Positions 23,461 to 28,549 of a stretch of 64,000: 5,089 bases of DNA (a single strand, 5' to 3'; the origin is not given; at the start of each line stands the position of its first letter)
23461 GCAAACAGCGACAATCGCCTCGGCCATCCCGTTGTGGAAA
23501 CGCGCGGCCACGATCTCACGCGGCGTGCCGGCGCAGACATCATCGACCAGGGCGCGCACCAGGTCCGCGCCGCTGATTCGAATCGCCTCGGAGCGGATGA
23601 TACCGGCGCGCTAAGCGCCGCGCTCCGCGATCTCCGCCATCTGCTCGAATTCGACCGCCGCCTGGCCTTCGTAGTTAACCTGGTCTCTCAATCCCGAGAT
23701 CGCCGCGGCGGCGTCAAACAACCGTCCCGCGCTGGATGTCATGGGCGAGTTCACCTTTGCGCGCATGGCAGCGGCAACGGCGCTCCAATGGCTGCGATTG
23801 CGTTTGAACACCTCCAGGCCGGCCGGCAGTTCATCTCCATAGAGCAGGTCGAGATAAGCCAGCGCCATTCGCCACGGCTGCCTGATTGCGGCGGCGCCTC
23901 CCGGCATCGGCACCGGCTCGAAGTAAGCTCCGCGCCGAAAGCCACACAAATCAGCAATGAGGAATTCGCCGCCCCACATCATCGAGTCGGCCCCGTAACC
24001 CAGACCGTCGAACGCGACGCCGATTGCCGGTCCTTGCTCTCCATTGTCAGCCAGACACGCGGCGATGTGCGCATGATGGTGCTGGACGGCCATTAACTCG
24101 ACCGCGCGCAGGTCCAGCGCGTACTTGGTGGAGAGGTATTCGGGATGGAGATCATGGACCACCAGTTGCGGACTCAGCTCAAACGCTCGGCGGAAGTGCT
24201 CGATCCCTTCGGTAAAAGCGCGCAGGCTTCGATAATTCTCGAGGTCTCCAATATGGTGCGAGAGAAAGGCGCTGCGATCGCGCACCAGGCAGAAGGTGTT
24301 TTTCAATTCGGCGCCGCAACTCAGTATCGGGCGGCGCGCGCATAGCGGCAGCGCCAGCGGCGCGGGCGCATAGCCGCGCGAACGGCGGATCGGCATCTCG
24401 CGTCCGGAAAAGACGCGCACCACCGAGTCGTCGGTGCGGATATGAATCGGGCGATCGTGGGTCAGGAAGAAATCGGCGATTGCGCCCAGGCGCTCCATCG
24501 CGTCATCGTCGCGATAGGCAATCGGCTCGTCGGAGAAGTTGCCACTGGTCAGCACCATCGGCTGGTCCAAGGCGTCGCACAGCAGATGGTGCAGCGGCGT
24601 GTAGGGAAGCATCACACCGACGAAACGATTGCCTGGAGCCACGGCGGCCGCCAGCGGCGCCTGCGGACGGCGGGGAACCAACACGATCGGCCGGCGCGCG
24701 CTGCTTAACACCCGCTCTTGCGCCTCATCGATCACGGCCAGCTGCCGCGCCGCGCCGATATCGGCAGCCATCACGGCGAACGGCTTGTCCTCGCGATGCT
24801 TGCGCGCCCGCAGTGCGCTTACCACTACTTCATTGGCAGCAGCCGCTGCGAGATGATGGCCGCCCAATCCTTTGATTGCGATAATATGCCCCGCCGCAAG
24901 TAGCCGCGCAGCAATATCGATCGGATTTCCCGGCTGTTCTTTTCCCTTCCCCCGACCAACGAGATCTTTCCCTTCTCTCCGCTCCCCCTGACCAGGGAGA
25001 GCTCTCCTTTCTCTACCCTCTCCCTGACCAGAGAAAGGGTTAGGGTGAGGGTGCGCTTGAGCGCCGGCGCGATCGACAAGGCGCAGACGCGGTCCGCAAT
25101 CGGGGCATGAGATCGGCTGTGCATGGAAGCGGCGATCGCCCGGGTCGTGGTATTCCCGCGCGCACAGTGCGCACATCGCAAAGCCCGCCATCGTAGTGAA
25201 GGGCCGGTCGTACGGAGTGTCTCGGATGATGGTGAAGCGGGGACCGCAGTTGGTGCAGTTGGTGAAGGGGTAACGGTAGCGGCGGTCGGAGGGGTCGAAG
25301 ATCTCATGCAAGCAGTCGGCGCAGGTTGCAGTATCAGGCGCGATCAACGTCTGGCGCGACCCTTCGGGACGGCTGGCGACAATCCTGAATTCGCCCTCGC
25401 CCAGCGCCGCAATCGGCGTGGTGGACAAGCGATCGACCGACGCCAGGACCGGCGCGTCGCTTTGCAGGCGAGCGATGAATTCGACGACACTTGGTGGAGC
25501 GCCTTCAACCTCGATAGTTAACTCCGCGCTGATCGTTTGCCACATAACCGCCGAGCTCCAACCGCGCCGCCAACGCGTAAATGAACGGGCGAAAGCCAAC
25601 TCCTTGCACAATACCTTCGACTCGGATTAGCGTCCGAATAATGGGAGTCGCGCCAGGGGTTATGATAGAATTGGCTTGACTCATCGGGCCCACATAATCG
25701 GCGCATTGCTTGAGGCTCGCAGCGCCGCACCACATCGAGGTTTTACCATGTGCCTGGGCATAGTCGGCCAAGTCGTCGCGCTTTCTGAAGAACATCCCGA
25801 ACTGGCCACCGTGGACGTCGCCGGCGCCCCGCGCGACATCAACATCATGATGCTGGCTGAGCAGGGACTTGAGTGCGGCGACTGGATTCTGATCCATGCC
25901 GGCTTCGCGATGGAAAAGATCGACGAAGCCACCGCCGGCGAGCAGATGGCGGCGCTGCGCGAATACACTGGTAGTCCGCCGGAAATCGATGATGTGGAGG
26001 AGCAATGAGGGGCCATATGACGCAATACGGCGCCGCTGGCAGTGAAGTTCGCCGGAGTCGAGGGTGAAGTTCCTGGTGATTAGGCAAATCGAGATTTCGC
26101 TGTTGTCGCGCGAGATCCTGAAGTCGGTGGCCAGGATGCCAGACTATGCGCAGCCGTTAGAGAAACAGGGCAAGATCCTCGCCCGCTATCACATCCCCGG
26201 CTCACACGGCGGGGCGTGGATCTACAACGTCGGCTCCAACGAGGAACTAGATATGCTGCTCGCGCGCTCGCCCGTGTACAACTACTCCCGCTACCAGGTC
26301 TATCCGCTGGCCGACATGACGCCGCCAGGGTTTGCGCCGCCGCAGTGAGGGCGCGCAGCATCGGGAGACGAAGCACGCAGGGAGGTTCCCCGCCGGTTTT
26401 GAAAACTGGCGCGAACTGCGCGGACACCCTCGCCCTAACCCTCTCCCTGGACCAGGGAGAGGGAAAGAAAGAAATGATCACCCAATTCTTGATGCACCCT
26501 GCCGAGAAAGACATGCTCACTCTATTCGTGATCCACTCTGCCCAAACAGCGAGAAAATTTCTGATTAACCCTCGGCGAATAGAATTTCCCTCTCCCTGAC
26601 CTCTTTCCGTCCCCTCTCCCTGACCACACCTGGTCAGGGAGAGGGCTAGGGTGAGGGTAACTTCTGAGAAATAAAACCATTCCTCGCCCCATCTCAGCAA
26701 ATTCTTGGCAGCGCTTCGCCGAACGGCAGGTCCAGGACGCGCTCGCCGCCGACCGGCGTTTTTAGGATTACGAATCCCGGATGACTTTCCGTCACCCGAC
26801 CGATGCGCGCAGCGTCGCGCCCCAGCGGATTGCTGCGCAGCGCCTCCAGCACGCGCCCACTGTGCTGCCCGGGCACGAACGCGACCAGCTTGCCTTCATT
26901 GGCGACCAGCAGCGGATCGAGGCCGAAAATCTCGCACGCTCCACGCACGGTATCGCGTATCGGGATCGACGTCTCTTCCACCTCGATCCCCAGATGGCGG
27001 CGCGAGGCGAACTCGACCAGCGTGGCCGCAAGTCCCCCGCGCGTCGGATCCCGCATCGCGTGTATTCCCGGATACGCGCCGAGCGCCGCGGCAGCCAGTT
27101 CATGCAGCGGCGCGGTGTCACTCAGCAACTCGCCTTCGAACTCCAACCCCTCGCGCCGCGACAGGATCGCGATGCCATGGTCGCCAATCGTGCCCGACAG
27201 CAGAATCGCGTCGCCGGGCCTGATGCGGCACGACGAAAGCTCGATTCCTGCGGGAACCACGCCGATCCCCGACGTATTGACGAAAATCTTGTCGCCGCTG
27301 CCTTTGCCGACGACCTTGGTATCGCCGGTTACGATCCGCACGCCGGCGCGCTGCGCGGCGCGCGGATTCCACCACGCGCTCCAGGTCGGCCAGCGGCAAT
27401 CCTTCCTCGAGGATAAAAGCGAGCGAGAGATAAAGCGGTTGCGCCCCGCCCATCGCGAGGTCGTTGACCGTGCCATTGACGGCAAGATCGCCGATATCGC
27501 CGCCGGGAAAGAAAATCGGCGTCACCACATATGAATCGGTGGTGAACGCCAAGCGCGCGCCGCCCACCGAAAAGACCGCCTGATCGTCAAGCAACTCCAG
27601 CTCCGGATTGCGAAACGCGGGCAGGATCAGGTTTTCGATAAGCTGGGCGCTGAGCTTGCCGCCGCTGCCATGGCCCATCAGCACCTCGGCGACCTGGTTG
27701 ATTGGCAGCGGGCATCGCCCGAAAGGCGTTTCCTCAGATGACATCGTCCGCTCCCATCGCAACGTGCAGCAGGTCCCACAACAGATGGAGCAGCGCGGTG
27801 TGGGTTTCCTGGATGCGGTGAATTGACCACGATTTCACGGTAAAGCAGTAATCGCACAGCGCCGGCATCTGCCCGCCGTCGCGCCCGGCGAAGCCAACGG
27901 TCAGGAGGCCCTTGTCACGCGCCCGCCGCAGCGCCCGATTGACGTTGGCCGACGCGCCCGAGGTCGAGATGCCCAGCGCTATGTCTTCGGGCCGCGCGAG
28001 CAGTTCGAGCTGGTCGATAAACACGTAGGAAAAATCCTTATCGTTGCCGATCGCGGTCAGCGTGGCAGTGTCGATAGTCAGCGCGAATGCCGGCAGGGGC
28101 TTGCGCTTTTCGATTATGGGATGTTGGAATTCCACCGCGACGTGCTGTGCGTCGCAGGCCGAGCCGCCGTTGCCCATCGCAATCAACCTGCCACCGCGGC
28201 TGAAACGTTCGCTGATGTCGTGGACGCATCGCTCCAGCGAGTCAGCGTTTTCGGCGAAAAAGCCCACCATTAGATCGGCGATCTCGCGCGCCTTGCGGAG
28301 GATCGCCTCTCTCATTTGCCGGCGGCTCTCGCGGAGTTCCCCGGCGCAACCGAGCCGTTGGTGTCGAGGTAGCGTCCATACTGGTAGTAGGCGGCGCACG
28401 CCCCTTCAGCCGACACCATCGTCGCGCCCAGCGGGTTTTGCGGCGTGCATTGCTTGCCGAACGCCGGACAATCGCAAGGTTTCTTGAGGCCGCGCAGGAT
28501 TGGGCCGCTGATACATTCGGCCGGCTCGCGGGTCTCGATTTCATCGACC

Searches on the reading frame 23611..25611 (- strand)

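Call 10: search_protein_families(library=pfam, proteins=[window:23611-25611:-], max_evalue=0.001)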
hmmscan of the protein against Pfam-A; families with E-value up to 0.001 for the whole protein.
window:23611-25611:- (666 aa): 4 families
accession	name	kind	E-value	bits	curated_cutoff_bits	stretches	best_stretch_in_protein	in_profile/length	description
PF22521.2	HypF_C_2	-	2.3e-44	152.4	27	1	531-660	1-128/241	Carbamoyltransferase, Kae1-like Domain, second subdomain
PF01300.24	Sua5_yciO_yrdC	-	1.6e-42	145.4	25.1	1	237-410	2-177/178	Telomere recombination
PF17788.7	HypF_C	-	5.3e-36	123.7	23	1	427-522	4-99/99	HypF Kae1-like domain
PF07503.17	zf-HYPF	-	1.3e-35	121.3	23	2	146-179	1-34/34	HypF finger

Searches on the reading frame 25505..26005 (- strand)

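Call 20: search_protein_families(library=pfam, proteins=[window:25505-26005:-], max_evalue=0.001)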
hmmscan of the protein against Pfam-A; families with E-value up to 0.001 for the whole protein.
window:25505-26005:- (166 aa): 1 family
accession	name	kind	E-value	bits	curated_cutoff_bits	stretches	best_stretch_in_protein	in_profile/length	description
PF00708.24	Acylphosphatase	-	6.4e-11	42.8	22.5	1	127-162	3-39/85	Acylphosphatase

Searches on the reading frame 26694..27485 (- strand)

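Call 10: search_protein_families(library=pfam, proteins=[window:26694-27485:-], max_evalue=0.001)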
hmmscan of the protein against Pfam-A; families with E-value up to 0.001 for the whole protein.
window:26694-27485:- (263 aa): 1 family
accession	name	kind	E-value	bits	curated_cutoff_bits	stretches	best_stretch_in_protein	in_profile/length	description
PF02769.27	AIRS_C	-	2.4e-29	102.9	23.1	1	89-240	1-154/156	AIR synthase related protein, C-terminal domain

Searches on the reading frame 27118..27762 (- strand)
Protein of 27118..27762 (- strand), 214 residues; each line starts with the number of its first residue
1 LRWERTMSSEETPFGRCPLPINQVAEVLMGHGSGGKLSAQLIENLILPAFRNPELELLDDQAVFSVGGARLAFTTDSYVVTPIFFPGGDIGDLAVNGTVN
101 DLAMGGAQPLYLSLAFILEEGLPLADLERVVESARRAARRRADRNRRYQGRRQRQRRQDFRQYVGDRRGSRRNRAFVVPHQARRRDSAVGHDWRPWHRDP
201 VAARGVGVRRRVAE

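Call 20: search_protein_families(library=pfam, proteins=[window:27118-27762:-], max_evalue=0.001)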
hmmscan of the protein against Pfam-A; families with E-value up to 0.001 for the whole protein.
window:27118-27762:- (214 aa): 1 family
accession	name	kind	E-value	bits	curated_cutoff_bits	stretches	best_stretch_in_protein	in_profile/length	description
PF00586.29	AIRS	-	3.5e-15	56.8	24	1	59-140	2-84/112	AIR synthase related protein, N-terminal domain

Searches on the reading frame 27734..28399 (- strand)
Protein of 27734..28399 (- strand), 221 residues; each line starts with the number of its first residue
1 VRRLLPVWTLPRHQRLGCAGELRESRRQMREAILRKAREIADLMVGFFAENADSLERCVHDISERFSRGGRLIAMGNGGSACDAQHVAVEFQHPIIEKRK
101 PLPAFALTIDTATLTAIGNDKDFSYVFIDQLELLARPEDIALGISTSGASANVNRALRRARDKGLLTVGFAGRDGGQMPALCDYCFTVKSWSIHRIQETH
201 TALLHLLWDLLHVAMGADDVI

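Call 9: search_protein_families(library=pfam, proteins=[window:27734-28399:-], max_evalue=0.001)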
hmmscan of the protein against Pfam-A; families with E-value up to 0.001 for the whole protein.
window:27734-28399:- (221 aa): 2 families
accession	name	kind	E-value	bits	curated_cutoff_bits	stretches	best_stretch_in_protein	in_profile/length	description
PF13580.11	SIS_2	-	3.9e-16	59.8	27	1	38-171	4-137/138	SIS domain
PF01380.27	SIS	-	2.9e-05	24.3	25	1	133-190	49-106/131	SIS domain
